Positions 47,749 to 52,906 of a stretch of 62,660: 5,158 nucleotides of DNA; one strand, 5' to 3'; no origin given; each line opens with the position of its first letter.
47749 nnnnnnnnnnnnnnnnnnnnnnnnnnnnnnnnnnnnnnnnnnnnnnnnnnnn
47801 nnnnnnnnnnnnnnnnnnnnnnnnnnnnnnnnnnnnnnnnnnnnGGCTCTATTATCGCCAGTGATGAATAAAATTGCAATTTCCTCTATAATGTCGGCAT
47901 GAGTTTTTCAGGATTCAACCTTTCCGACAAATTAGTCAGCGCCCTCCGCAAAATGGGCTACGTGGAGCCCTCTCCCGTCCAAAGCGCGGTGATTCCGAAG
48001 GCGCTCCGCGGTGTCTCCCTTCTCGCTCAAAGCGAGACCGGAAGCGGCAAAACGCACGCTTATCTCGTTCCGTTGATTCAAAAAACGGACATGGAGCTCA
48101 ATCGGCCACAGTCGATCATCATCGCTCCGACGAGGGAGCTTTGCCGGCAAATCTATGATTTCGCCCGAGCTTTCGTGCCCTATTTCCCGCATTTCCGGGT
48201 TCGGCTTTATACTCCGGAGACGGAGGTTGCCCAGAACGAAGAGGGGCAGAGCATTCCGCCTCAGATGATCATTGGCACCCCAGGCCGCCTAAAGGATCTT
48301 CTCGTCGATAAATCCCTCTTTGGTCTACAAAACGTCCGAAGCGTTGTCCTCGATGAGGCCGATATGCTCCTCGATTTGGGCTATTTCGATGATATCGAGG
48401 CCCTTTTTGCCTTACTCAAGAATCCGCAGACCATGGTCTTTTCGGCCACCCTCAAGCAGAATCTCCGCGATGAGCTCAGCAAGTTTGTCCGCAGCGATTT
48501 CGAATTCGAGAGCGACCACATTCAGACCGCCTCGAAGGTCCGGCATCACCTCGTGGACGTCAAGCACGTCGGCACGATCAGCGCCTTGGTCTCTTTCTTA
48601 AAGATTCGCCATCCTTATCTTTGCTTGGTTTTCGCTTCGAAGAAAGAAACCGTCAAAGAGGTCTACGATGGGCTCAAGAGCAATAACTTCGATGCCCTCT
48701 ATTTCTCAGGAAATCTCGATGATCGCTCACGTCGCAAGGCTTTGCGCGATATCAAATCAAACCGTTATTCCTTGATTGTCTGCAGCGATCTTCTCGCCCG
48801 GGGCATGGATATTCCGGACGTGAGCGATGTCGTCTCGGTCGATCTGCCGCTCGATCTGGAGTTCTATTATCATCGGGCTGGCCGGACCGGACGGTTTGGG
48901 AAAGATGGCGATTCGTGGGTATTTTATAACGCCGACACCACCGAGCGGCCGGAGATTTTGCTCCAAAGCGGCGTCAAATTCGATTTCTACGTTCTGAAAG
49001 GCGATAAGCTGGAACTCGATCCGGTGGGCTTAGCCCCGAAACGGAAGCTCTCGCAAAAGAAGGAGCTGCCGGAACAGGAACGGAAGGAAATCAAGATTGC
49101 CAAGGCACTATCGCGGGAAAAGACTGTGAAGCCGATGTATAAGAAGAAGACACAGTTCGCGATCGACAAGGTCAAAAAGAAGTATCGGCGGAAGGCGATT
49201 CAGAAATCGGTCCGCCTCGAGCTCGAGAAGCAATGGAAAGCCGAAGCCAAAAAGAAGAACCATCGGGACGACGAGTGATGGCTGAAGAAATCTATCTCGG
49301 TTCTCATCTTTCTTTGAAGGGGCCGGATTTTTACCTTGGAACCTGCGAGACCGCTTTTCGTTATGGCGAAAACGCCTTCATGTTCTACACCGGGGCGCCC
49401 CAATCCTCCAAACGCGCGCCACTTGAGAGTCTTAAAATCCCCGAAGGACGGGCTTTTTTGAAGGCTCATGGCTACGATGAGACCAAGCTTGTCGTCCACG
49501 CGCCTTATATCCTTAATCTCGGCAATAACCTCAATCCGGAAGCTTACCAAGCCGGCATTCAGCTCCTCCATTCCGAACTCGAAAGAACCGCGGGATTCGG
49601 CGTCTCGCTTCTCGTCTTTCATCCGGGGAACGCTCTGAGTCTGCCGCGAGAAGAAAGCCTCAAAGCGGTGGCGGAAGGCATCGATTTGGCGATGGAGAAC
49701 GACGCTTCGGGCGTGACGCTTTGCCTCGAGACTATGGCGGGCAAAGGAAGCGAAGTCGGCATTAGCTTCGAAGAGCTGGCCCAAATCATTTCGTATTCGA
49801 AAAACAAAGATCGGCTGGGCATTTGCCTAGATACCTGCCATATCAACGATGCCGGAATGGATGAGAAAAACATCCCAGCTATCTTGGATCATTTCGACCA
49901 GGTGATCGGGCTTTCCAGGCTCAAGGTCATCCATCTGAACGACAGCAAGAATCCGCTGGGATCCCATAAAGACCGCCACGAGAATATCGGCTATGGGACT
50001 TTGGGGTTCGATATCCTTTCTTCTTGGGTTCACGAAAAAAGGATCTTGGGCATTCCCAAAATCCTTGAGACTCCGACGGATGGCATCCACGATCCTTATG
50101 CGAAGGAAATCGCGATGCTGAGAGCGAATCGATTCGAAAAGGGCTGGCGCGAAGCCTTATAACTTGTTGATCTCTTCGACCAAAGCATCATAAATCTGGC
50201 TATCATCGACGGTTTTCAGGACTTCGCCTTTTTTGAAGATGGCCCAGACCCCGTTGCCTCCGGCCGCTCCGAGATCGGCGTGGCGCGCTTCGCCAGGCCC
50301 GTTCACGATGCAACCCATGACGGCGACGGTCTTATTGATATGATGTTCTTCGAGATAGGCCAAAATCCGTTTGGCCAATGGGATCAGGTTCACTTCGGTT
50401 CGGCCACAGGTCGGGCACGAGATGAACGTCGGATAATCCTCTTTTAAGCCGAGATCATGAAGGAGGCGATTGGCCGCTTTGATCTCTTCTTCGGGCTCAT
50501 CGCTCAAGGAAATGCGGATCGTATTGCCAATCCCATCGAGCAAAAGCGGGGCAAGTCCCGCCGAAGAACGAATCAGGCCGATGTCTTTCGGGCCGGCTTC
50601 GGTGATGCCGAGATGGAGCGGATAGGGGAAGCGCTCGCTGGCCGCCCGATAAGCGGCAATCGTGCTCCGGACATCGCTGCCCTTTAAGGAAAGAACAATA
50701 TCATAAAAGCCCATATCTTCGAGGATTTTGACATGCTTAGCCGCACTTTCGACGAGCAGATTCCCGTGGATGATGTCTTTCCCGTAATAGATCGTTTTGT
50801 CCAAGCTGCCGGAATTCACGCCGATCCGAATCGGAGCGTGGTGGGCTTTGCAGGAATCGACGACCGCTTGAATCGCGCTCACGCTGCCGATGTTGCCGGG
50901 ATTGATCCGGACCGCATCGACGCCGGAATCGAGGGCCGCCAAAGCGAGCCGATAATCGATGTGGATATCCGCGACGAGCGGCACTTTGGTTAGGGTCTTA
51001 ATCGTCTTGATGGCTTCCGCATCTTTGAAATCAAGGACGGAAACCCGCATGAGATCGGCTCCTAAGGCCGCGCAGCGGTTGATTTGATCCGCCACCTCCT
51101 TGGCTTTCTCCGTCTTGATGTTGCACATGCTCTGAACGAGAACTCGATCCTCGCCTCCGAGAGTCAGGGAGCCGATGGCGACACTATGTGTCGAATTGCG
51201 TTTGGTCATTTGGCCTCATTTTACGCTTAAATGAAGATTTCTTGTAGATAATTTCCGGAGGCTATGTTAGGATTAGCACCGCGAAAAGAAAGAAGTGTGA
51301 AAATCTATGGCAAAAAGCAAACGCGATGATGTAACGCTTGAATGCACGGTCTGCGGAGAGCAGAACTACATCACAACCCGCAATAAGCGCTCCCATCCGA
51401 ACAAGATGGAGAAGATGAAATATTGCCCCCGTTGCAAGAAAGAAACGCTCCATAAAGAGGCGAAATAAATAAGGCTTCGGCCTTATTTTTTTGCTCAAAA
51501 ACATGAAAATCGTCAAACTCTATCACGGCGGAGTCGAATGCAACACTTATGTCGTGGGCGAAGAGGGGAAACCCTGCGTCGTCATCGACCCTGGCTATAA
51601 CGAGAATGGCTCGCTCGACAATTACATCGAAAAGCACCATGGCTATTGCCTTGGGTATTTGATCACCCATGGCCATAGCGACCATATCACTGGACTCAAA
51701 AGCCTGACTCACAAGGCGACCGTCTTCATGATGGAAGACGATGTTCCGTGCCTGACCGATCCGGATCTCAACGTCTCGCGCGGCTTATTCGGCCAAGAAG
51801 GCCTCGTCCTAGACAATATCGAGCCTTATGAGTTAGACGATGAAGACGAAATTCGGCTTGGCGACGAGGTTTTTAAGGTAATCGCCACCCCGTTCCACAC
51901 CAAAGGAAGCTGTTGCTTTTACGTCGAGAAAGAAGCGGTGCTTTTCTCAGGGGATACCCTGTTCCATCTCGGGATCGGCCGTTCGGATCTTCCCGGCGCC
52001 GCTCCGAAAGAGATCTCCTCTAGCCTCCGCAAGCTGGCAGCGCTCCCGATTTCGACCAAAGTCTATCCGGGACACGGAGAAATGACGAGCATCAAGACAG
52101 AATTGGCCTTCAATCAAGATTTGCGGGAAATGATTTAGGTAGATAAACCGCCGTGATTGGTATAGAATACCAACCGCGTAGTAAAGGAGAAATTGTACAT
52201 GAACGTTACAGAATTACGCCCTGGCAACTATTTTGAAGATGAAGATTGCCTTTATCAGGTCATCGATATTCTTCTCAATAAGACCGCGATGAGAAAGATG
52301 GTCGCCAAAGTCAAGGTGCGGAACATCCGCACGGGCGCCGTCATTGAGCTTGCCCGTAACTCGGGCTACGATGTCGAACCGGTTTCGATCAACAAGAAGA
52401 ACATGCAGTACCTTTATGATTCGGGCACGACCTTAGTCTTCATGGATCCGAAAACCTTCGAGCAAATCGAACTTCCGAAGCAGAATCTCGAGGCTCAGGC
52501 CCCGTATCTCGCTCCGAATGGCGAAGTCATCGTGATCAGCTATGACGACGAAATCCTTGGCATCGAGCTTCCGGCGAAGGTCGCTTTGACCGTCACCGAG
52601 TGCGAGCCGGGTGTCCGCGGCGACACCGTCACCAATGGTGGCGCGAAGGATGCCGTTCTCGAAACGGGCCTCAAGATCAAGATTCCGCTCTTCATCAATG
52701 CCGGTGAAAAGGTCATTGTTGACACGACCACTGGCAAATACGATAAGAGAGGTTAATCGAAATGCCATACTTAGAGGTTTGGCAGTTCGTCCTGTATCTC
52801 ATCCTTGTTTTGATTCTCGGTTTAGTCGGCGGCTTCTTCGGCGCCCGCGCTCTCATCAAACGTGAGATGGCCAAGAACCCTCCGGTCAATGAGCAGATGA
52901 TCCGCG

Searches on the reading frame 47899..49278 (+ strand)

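Call 29: search_protein_families(library=pfam, max_evalue=0.00001, proteins=[window:47899-49278:+])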
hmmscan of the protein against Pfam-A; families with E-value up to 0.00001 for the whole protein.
window:47899-49278:+ (459 aa): 2 families
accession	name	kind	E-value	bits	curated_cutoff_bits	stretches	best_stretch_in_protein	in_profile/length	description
PF00270.35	DEAD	-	9e-39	133.3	26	1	25-190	1-165/167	DEAD/DEAH box helicase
PF00271.37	Helicase_C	-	1.9e-22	80.1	23.5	1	227-334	3-110/110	Helicase conserved C-terminal domain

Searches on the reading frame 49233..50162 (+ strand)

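Call 29: search_protein_families(library=pfam, max_evalue=0.00001, proteins=[window:49233-50162:+])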
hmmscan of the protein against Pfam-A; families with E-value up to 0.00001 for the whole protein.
window:49233-50162:+ (309 aa): 1 family
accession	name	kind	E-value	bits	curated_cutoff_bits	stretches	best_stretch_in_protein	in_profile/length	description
PF01261.30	AP_endonuc_2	-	1.4e-51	176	31.1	1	41-298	4-248/249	Xylose isomerase-like TIM barrel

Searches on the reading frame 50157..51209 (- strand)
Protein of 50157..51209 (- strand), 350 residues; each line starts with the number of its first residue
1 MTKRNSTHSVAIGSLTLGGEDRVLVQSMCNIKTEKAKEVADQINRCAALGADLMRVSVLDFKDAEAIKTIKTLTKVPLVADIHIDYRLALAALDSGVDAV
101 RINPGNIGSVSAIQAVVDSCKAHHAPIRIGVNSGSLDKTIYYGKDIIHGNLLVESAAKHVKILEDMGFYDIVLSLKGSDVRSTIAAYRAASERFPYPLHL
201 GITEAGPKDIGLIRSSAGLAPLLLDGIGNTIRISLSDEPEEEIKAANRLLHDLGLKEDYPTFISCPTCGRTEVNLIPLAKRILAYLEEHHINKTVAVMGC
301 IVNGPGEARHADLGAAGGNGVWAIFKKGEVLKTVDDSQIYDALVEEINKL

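Call 29: search_protein_families(library=pfam, max_evalue=0.00001, proteins=[window:50157-51209:-])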
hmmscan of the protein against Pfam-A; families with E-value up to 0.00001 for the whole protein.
window:50157-51209:- (350 aa): 1 family
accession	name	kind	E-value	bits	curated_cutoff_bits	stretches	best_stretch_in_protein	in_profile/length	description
PF04551.19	GcpE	-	6.1e-130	433.6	32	1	7-349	1-343/343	GcpE protein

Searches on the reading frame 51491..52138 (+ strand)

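Call 29: search_protein_families(library=pfam, max_evalue=0.00001, proteins=[window:51491-52138:+])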
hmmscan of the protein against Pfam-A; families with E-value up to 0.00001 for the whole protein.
window:51491-52138:+ (215 aa): 2 families
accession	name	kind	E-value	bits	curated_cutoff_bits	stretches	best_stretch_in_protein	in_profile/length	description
PF00753.33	Lactamase_B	-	4.8e-21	76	22.7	1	13-195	2-196/196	Metallo-beta-lactamase superfamily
PF19583.5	ODP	-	1.8e-06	28.4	27.2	0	16-156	2-136/194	ODP family beta lactamase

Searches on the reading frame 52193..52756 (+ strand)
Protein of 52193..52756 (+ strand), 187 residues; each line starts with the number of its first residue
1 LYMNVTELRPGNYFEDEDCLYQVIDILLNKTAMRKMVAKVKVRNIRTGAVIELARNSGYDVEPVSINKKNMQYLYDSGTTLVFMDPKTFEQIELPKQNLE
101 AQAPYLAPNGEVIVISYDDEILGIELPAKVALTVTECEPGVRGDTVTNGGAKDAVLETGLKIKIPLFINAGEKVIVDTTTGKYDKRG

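Call 30: search_protein_families(library=pfam, max_evalue=0.00001, proteins=[window:52193-52756:+])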
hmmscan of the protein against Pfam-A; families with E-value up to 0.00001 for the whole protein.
window:52193-52756:+ (187 aa): 3 families
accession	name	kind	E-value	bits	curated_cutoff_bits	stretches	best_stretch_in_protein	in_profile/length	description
PF09285.17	Elong-fact-P_C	-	1.6e-23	82.6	25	1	130-186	1-56/56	Elongation factor P, C-terminal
PF01132.26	EFP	-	4e-19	68.8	27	1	69-122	1-54/54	Elongation factor P (EF-P) OB domain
PF08207.18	EFP_N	-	2.5e-09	37.5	23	1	5-57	2-54/58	Elongation factor P (EF-P) KOW-like domain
